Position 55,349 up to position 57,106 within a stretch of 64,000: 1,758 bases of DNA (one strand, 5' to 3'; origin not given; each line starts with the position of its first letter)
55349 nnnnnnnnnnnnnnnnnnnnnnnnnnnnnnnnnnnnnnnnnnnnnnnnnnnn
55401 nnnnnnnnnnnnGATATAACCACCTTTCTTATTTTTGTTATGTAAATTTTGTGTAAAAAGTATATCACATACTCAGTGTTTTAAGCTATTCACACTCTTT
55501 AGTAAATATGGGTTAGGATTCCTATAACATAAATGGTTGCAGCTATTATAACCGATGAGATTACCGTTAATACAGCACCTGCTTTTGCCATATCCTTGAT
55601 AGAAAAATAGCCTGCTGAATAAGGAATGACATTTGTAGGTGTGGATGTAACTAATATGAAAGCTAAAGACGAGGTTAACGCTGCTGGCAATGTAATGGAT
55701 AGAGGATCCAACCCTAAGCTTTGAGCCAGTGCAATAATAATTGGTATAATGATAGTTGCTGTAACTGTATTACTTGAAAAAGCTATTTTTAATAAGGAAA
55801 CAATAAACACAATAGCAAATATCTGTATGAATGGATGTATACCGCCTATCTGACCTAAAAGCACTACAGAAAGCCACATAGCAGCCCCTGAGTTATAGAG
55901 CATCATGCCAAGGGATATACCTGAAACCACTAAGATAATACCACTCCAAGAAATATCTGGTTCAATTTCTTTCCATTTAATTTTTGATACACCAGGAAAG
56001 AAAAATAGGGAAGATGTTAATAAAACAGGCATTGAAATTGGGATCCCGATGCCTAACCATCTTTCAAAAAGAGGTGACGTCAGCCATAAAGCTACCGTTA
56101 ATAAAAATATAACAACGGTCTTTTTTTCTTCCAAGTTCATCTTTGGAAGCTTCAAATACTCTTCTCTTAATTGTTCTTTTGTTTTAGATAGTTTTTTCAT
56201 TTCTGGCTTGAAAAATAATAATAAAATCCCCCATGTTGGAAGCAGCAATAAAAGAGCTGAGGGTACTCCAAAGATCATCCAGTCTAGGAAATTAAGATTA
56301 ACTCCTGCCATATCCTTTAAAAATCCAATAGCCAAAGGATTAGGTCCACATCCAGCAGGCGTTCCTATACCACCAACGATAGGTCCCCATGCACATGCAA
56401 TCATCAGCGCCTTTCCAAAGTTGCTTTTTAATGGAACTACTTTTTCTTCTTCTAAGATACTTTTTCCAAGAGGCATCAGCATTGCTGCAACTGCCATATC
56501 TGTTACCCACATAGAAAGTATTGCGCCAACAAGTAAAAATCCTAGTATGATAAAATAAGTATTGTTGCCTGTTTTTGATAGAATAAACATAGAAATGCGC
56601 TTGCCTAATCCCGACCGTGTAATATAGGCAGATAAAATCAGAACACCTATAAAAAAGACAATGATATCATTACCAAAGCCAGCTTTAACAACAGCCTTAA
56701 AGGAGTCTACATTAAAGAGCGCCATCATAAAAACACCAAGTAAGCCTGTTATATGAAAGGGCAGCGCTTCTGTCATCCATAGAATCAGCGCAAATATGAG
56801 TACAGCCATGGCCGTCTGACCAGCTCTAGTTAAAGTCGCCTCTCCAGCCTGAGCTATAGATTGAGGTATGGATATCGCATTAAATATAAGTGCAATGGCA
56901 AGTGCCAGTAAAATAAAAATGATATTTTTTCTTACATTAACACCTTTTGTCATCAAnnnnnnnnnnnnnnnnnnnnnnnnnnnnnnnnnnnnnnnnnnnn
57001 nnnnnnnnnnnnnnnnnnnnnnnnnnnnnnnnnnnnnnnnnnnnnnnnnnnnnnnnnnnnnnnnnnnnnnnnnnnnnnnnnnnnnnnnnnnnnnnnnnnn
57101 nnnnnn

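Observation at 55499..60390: Oxidative, ATP-yielding end of the pathway (acylating ALDH + ADP-forming CoA ligase) with a DASS permease and no reductase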

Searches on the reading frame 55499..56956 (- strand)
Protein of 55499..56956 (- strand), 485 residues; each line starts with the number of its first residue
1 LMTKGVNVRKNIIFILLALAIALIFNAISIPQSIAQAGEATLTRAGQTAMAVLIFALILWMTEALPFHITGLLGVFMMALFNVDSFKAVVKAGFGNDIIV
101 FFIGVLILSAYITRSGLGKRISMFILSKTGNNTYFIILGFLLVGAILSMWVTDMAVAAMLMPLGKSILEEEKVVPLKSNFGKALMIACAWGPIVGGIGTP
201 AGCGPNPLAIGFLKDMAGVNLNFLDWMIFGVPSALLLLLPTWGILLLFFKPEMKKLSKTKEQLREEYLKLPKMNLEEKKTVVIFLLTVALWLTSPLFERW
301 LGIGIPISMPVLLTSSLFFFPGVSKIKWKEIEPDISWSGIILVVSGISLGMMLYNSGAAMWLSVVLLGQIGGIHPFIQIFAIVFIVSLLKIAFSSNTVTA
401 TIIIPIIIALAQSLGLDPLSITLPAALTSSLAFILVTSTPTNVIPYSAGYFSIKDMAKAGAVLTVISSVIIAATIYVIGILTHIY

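Call 4: search_protein_families(library=pfam, proteins=[window:55499-56956:-])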
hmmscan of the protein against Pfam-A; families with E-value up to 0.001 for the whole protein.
window:55499-56956:- (485 aa): 2 families
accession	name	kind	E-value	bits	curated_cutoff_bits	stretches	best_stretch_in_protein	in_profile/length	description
PF00939.25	Na_sulph_symp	-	3.9e-58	198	27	1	17-476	9-463/472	Sodium:sulfate symporter transmembrane region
PF03600.22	CitMHS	-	1.7e-41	142.9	31.9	2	57-401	1-309/336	Citrate transporter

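Call 16: search_protein_families(library=ncbifam, proteins=[window:55499-56953:-], max_evalue=0.00001)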
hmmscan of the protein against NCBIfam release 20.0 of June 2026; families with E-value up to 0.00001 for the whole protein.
window:55499-56953:- (484 aa): 1 family
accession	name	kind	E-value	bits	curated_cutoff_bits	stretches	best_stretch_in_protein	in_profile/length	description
TIGR00785.1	dass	subfamily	3.7e-72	243.5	198.6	1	45-475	10-441/444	DASS family sodium-coupled anion symporter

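Call 18: find_homologous_proteins(query=window:55499-56953:-, max_evalue=1e-20)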
Query window:55499-56953:- (484 aa): 1369 proteins with E <= 1e-20 among 8000 candidates; the best 120 are listed.
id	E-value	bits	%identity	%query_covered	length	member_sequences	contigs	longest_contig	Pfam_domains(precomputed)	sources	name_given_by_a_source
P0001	0.0e+0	1013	100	100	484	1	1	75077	PF00939.26,PF03600.23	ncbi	-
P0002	1.4e-250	850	81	100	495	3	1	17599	PF00939.26,PF03600.23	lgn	-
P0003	3.2e-237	806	79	100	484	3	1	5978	PF00939.26,PF03600.23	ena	-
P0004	2.0e-234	797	75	99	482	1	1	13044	PF00939.26,PF03600.23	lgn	-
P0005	4.3e-231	786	76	100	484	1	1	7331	PF00939.26,PF03600.23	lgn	-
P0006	1.6e-230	784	76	99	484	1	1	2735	PF00939.26,PF03600.23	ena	-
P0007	3.7e-230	783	75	100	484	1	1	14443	PF00939.26,PF03600.23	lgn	-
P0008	1.4e-229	781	75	100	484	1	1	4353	PF00939.26,PF03600.23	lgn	-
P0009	1.9e-229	780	75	98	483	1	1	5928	PF00939.26,PF03600.23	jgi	jgi:solute carrier family 13 (sodium-dependent dicarboxylate transporter), member 2/3/5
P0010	5.4e-229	779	75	100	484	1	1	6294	PF00939.26,PF03600.23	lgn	-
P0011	5.9e-228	775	74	98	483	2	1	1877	PF00939.26,PF03600.23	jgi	-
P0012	7.9e-228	775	76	100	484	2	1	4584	PF00939.26,PF03600.23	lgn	-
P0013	7.4e-223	759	73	98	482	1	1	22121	PF00939.26,PF03600.23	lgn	-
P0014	6.6e-218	742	72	95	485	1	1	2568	PF00939.26,PF03600.23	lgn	-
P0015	2.1e-217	741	72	98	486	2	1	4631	PF00939.26,PF03600.23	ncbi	-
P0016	6.7e-215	732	69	98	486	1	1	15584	PF00939.26,PF03600.23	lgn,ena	-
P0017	4.0e-214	730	71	98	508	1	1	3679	PF00939.26,PF03600.23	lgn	-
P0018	7.1e-212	722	71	100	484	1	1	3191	PF00939.26,PF03600.23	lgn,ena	-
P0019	7.3e-212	722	70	100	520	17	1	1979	PF00939.26,PF03600.23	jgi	-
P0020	7.9e-211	719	69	100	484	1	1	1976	PF00939.26,PF03600.23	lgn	-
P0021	2.5e-210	717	71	95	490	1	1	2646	PF00939.26,PF03600.23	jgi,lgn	jgi:sodium-dependent dicarboxylate transporter 2/3/5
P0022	5.7e-210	716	70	100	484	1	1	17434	PF00939.26,PF03600.23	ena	-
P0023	2.5e-209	714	70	94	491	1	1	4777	PF00939.26,PF03600.23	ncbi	-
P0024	5.5e-209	713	69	99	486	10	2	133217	PF00939.26,PF03600.23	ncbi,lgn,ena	-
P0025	6.4e-209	713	67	100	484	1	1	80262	PF00939.26,PF03600.23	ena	-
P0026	2.4e-208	711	71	94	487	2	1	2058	PF00939.26,PF03600.23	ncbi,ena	-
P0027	2.9e-208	711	67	100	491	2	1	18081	PF00939.26,PF03600.23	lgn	-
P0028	7.3e-208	709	70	94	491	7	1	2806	PF00939.26,PF03600.23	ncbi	ncbi:MAG: SLC13 family permease [Sediminispirochaetaceae bacterium]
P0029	1.1e-207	709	68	100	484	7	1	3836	PF00939.26,PF03600.23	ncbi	-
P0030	1.4e-207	708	68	100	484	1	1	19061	PF00939.26,PF03600.23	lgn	-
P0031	1.5e-207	708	68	98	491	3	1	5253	PF00939.26,PF03600.23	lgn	-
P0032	2.0e-207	708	68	100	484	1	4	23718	PF00939.26,PF03600.23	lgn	-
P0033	2.7e-207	707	69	99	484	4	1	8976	PF00939.26,PF03600.23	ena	-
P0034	4.1e-207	707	69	100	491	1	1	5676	PF00939.26,PF03600.23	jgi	jgi:sodium-dependent dicarboxylate transporter 2/3/5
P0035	1.4e-206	705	68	100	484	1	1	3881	PF00939.26,PF03600.23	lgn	-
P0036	1.6e-206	705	71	94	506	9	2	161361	PF00939.26,PF03600.23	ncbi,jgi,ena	-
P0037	1.8e-206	705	68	99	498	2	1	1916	PF00939.26,PF03600.23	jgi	-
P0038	3.3e-206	704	69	100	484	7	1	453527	PF00939.26,PF03600.23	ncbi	-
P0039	5.0e-206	703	68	99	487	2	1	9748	PF00939.26,PF03600.23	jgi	-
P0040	1.6e-205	701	67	100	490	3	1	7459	PF00939.26,PF03600.23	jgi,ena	jgi:solute carrier family 13 (sodium-dependent dicarboxylate transporter), member 2/3/5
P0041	4.0e-205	700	67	100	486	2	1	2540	PF00939.26,PF03600.23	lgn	-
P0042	7.6e-205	699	69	95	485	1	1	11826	PF00939.26,PF03600.23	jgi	-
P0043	8.2e-205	699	66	100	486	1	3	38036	PF00939.26,PF03600.23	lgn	-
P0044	1.3e-204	698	69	97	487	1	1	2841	PF00939.26,PF03600.23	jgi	-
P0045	1.3e-204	698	65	98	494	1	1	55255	PF00939.26,PF03600.23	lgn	-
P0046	2.1e-204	698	67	98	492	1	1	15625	PF00939.26,PF03600.23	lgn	-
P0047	5.2e-204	696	70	95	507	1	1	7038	PF00939.26,PF03600.23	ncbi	ncbi:MAG: DASS family sodium-coupled anion symporter [Spirochaetia bacterium]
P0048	1.9e-203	695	68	97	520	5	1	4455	PF00939.26,PF03600.23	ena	-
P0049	2.6e-203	694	66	100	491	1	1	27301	PF00939.26,PF03600.23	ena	-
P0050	3.1e-203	694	66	100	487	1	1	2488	PF00939.26,PF03600.23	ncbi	-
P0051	3.2e-203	694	67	99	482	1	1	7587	PF00939.26,PF03600.23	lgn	-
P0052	3.9e-203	694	67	99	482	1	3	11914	PF00939.26,PF03600.23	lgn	-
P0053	4.0e-203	694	65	99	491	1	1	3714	PF00939.26,PF03600.23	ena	-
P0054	4.3e-203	693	66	98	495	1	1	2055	PF00939.26,PF03600.23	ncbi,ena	-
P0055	8.9e-203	692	68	99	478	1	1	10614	PF00939.26,PF03600.23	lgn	-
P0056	1.3e-202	692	67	98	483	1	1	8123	PF00939.26,PF03600.23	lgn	-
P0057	1.5e-202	692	70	94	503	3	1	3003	PF00939.26,PF03600.23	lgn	-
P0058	1.7e-202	691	66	100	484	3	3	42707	PF00939.26,PF03600.23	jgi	jgi:sodium-dependent dicarboxylate transporter 2/3/5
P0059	2.0e-202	691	68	100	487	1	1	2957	PF00939.26,PF03600.23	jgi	-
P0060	2.5e-202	691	67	99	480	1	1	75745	PF00939.26,PF03600.23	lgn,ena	-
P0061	2.7e-202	691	66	99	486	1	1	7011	PF00939.26,PF03600.23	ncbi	ncbi:MAG: DASS family sodium-coupled anion symporter [Desulfosporosinus sp.]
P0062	4.2e-202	690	66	98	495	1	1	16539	PF00939.26,PF03600.23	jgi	jgi:sodium-dependent dicarboxylate transporter 2/3/5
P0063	6.6e-202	690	67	100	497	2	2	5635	PF00939.26,PF03600.23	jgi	jgi:sodium-dependent dicarboxylate transporter 2/3/5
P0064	7.4e-202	689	66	100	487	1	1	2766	PF00939.26,PF03600.23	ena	-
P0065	1.1e-201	689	66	100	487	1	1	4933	PF00939.26,PF03600.23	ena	-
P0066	1.3e-201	689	69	94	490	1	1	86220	PF00939.26,PF03600.23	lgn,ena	-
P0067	1.9e-201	688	65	100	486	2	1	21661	PF00939.26,PF03600.23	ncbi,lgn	-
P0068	2.0e-201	688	66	97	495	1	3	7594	PF00939.26,PF03600.23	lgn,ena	-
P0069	2.9e-201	687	66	96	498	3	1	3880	PF00939.26,PF03600.23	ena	-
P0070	3.4e-201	687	66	100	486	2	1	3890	PF00939.26,PF03600.23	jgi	-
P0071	4.1e-201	687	65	99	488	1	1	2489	PF00939.26,PF03600.23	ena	-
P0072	5.4e-201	687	67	99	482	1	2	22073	PF00939.26,PF03600.23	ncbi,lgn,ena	-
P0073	6.3e-201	686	66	97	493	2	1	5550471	PF00939.26,PF03600.23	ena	-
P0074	7.1e-201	686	67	97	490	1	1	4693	PF00939.26,PF03600.23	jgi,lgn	jgi:solute carrier family 13 (sodium-dependent dicarboxylate transporter), member 2/3/5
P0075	1.2e-200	685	66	100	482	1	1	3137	PF00939.26,PF03600.23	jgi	jgi:sodium-dependent dicarboxylate transporter 2/3/5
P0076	1.3e-200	685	67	99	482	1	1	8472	PF00939.26,PF03600.23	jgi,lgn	-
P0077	1.5e-200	685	63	100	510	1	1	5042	PF00939.26,PF03600.23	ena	-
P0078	2.2e-200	685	68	98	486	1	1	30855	PF00939.26,PF03600.23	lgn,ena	-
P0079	2.5e-200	684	67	99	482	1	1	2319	PF00939.26,PF03600.23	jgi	-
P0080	4.0e-200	684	66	100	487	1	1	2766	PF00939.26,PF03600.23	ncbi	-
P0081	4.9e-200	683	67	100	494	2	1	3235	PF00939.26,PF03600.23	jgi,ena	-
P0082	1.4e-199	682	66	100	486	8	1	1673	PF00939.26,PF03600.23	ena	-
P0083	3.8e-199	680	66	100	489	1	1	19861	PF00939.26,PF03600.23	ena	-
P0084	3.8e-199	680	68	96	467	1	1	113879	PF00939.26,PF03600.23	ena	-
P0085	4.4e-199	680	65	100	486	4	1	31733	PF00939.26,PF03600.23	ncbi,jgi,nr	ncbi:MAG: DASS family sodium-coupled anion symporter [Spirochaetes bacterium]|nr:DASS family sodium-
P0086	4.7e-199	680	66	97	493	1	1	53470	PF00939.26,PF03600.23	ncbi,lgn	-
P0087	7.4e-199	679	66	98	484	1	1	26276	PF00939.26,PF03600.23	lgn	-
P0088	7.4e-199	679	66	100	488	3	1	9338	PF00939.26,PF03600.23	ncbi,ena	-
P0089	9.0e-199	679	65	100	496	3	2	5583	PF00939.26,PF03600.23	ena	-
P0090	2.7e-198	678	66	100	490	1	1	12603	PF00939.26,PF03600.23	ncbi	-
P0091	3.0e-198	677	65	99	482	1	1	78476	PF00939.26,PF03600.23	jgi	jgi:solute carrier family 13 (sodium-dependent dicarboxylate transporter), member 2/3/5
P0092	3.1e-198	677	65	99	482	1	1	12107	PF00939.26,PF03600.23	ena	-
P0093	5.0e-198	677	67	94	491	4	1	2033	PF00939.26,PF03600.23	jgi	jgi:sodium-dependent dicarboxylate transporter 2/3/5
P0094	6.3e-198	676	67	97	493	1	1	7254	PF00939.26,PF03600.23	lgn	-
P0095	6.9e-198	676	65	100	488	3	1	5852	PF00939.26,PF03600.23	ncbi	-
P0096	7.5e-198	676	66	99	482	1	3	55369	PF00939.26,PF03600.23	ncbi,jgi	jgi:sodium-dependent dicarboxylate transporter 2/3/5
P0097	8.3e-198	676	66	99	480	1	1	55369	PF00939.26,PF03600.23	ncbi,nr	ncbi:MAG: DASS family sodium-coupled anion symporter [Spirochaetia bacterium]|nr:DASS family sodium-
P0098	1.2e-197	675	66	99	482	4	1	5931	PF00939.26,PF03600.23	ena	-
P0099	1.5e-197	675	65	100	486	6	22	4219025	PF00939.26,PF03600.23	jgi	jgi:sodium-dependent dicarboxylate transporter 2/3/5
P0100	1.8e-197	675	66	100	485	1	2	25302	PF00939.26,PF03600.23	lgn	-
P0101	1.9e-197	675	66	95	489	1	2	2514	PF00939.26,PF03600.23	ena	-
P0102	4.8e-197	674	64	99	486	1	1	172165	PF00939.26,PF03600.23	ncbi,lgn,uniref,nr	ncbi:MAG: DASS family sodium-coupled anion symporter [Spirochaetales bacterium]|uniref:DASS family s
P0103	6.2e-197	673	68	94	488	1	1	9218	PF00939.26,PF03600.23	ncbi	-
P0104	6.4e-197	673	66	99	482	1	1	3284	PF00939.26,PF03600.23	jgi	jgi:solute carrier family 13 (sodium-dependent dicarboxylate transporter), member 2/3/5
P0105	1.4e-196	672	65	99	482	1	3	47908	PF00939.26,PF03600.23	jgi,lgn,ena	-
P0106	1.4e-196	672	67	96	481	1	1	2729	PF00939.26,PF03600.23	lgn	-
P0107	2.4e-196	671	67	94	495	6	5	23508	PF00939.26,PF03600.23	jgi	jgi:sodium-dependent dicarboxylate transporter 2/3/5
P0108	2.7e-196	671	65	100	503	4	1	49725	PF00939.26,PF03600.23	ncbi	-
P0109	3.5e-196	671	65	99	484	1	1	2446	PF00939.26,PF03600.23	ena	-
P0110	8.8e-196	669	64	100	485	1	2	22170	PF00939.26,PF03600.23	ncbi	ncbi:MAG: SLC13 family permease [Spirochaetia bacterium]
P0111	1.9e-195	668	65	100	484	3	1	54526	PF00939.26,PF03600.23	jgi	-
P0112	2.7e-195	668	67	98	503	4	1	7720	PF00939.26,PF03600.23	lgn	-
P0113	3.5e-195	667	65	100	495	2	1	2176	PF00939.26,PF03600.23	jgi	-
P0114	4.3e-195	667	63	99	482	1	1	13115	PF00939.26,PF03600.23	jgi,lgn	-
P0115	5.2e-195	667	66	98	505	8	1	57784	PF00939.26,PF03600.23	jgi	jgi:solute carrier family 13 (sodium-dependent dicarboxylate transporter), member 2/3/5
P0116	5.3e-195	667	66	98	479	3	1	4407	PF00939.26,PF03600.23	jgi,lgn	jgi:sodium-dependent dicarboxylate transporter 2/3/5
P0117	5.3e-195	667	64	99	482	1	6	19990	PF00939.26,PF03600.23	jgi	-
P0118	5.8e-195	667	66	99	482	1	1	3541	PF00939.26,PF03600.23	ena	-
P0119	7.5e-195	666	65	100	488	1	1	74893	PF00939.26,PF03600.23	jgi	jgi:sodium-dependent dicarboxylate transporter 2/3/5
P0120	9.6e-195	666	64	99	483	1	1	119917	PF00939.26,PF03600.23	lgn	-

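Call 19: find_encoding_contigs(protein=P0001, flank=10000, max_places=3)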
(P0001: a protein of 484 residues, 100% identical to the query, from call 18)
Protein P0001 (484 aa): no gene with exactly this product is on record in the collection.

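Call 20: find_encoding_contigs(protein=P0061, flank=10000, max_places=3)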
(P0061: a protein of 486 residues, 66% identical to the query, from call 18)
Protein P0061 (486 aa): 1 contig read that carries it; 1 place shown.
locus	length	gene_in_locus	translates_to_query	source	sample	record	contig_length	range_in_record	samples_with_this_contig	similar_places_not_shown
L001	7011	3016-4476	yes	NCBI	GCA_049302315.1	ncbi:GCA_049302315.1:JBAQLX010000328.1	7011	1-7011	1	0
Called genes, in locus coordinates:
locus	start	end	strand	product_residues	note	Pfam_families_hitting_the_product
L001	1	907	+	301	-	PF00171:Aldedh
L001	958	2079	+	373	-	PF02222:ATP-grasp (weak), PF02786:CPSase_L_D2 (weak), PF08442:ATP-grasp_2, PF13549:ATP-grasp_5, PF24948:Citrate_synth_N, PF00549:Ligase_CoA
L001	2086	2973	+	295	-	PF02629:CoA_binding, PF13607:Succ_CoA_lig, PF00549:Ligase_CoA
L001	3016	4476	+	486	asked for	PF00939:Na_sulph_symp, PF03600:CitMHS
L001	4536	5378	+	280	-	PF13292:DXP_synthase_N, PF00456:Transketolase_N, PF09364:XFP_N (faint), PF00676:E1_dh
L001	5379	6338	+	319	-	PF02779:Transket_pyr, PF02780:Transketolase_C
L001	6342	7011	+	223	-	PF01791:DeoC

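Call 21: find_encoding_contigs(protein=P0099, flank=10000, max_places=2)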
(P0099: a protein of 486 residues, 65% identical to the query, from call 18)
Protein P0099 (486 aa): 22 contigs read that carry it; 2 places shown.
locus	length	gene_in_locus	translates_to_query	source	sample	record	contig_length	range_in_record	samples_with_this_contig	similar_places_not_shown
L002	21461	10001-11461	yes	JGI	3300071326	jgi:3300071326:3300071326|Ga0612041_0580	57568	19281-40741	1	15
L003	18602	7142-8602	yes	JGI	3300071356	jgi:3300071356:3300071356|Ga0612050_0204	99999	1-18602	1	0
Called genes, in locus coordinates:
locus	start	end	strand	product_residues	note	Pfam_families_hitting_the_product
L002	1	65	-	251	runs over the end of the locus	PF04962:KduI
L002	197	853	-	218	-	PF16161:DUF4867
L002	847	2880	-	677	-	PF01055:Glyco_hydro_31_2nd, PF21365:Glyco_hydro_31_3rd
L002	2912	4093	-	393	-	PF13412:HTH_24 (faint), PF00480:ROK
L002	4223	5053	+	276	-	PF00456:Transketolase_N, PF00676:E1_dh, PF13292:DXP_synthase_N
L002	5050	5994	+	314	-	PF02779:Transket_pyr, PF02780:Transketolase_C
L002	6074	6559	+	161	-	PF02502:LacAB_rpiB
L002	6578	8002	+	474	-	PF00171:Aldedh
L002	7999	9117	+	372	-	PF02222:ATP-grasp (weak), PF08442:ATP-grasp_2, PF13549:ATP-grasp_5 (weak), PF24948:Citrate_synth_N, PF00549:Ligase_CoA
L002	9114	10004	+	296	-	PF02629:CoA_binding, PF13380:CoA_binding_2 (weak), PF13607:Succ_CoA_lig, PF00549:Ligase_CoA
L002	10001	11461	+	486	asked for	PF00939:Na_sulph_symp, PF03600:CitMHS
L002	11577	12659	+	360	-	PF00180:Iso_dh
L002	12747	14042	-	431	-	-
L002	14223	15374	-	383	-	-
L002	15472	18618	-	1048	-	PF02811:PHP, PF07733:DNA_pol3_alpha, PF17657:DNA_pol3_finger, PF14579:HHH_6, PF01336:tRNA_anti-codon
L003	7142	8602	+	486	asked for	PF00939:Na_sulph_symp, PF03600:CitMHS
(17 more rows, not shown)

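Call 22: find_encoding_contigs(protein=P0073, flank=10000, max_places=2)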
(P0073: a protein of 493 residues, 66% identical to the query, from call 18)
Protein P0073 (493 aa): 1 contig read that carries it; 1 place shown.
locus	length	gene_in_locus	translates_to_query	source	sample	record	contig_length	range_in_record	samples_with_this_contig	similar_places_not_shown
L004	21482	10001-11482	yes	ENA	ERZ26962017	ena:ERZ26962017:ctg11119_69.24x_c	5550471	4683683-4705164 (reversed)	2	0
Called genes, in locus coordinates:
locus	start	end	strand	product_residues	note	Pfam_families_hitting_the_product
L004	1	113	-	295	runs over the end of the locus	PF00528:BPD_transp_1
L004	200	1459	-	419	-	PF01547:SBP_bac_1, PF13416:SBP_bac_8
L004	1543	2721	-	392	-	PF13412:HTH_24 (weak), PF00480:ROK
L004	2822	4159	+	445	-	-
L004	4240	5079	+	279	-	PF00456:Transketolase_N, PF13292:DXP_synthase_N (weak), PF00676:E1_dh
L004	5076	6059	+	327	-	PF02779:Transket_pyr, PF02780:Transketolase_C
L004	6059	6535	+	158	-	PF02502:LacAB_rpiB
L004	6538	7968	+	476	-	PF00171:Aldedh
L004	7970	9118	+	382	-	PF08442:ATP-grasp_2, PF13549:ATP-grasp_5 (weak), PF24948:Citrate_synth_N, PF00549:Ligase_CoA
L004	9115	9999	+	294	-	PF02629:CoA_binding, PF13380:CoA_binding_2 (weak), PF00549:Ligase_CoA, PF13607:Succ_CoA_lig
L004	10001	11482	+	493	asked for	PF00939:Na_sulph_symp, PF03600:CitMHS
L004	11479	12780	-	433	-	PF00211:Guanylate_cyc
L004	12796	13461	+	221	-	PF10027:DUF2269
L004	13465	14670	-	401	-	PF13185:GAF_2 (weak), PF01590:GAF, PF00512:HisKA, PF02518:HATPase_c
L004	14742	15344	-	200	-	PF00440:TetR_N, PF14246:TetR_C_7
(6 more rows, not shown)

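Call 23: find_encoding_contigs(protein=P0038, flank=10000, max_places=2)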
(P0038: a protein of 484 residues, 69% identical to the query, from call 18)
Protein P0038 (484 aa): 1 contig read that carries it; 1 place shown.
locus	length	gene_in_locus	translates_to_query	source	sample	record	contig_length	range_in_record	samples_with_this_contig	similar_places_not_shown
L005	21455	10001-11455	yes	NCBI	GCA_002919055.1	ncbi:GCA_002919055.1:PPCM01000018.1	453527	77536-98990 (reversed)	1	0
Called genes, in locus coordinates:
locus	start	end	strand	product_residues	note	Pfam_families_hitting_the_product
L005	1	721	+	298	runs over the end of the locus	PF00528:BPD_transp_1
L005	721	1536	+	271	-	PF00528:BPD_transp_1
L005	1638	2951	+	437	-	PF01547:SBP_bac_1, PF13416:SBP_bac_8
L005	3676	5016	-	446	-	-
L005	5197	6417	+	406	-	PF12802:MarR_2 (weak), PF00480:ROK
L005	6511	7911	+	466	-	PF00171:Aldedh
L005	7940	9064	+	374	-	PF08442:ATP-grasp_2, PF13549:ATP-grasp_5, PF24948:Citrate_synth_N, PF00549:Ligase_CoA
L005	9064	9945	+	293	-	PF02629:CoA_binding, PF13380:CoA_binding_2, PF00549:Ligase_CoA, PF13607:Succ_CoA_lig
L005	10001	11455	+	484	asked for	PF00939:Na_sulph_symp, PF03600:CitMHS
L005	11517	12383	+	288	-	PF13292:DXP_synthase_N (faint), PF00456:Transketolase_N, PF00676:E1_dh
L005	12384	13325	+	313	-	PF02779:Transket_pyr, PF02780:Transketolase_C, PF22613:Transketolase_C_1 (weak)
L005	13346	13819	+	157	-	PF02502:LacAB_rpiB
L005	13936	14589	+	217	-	PF16161:DUF4867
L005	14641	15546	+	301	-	PF01479:S4, PF00849:PseudoU_synth_2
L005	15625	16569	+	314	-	PF03547:Mem_trans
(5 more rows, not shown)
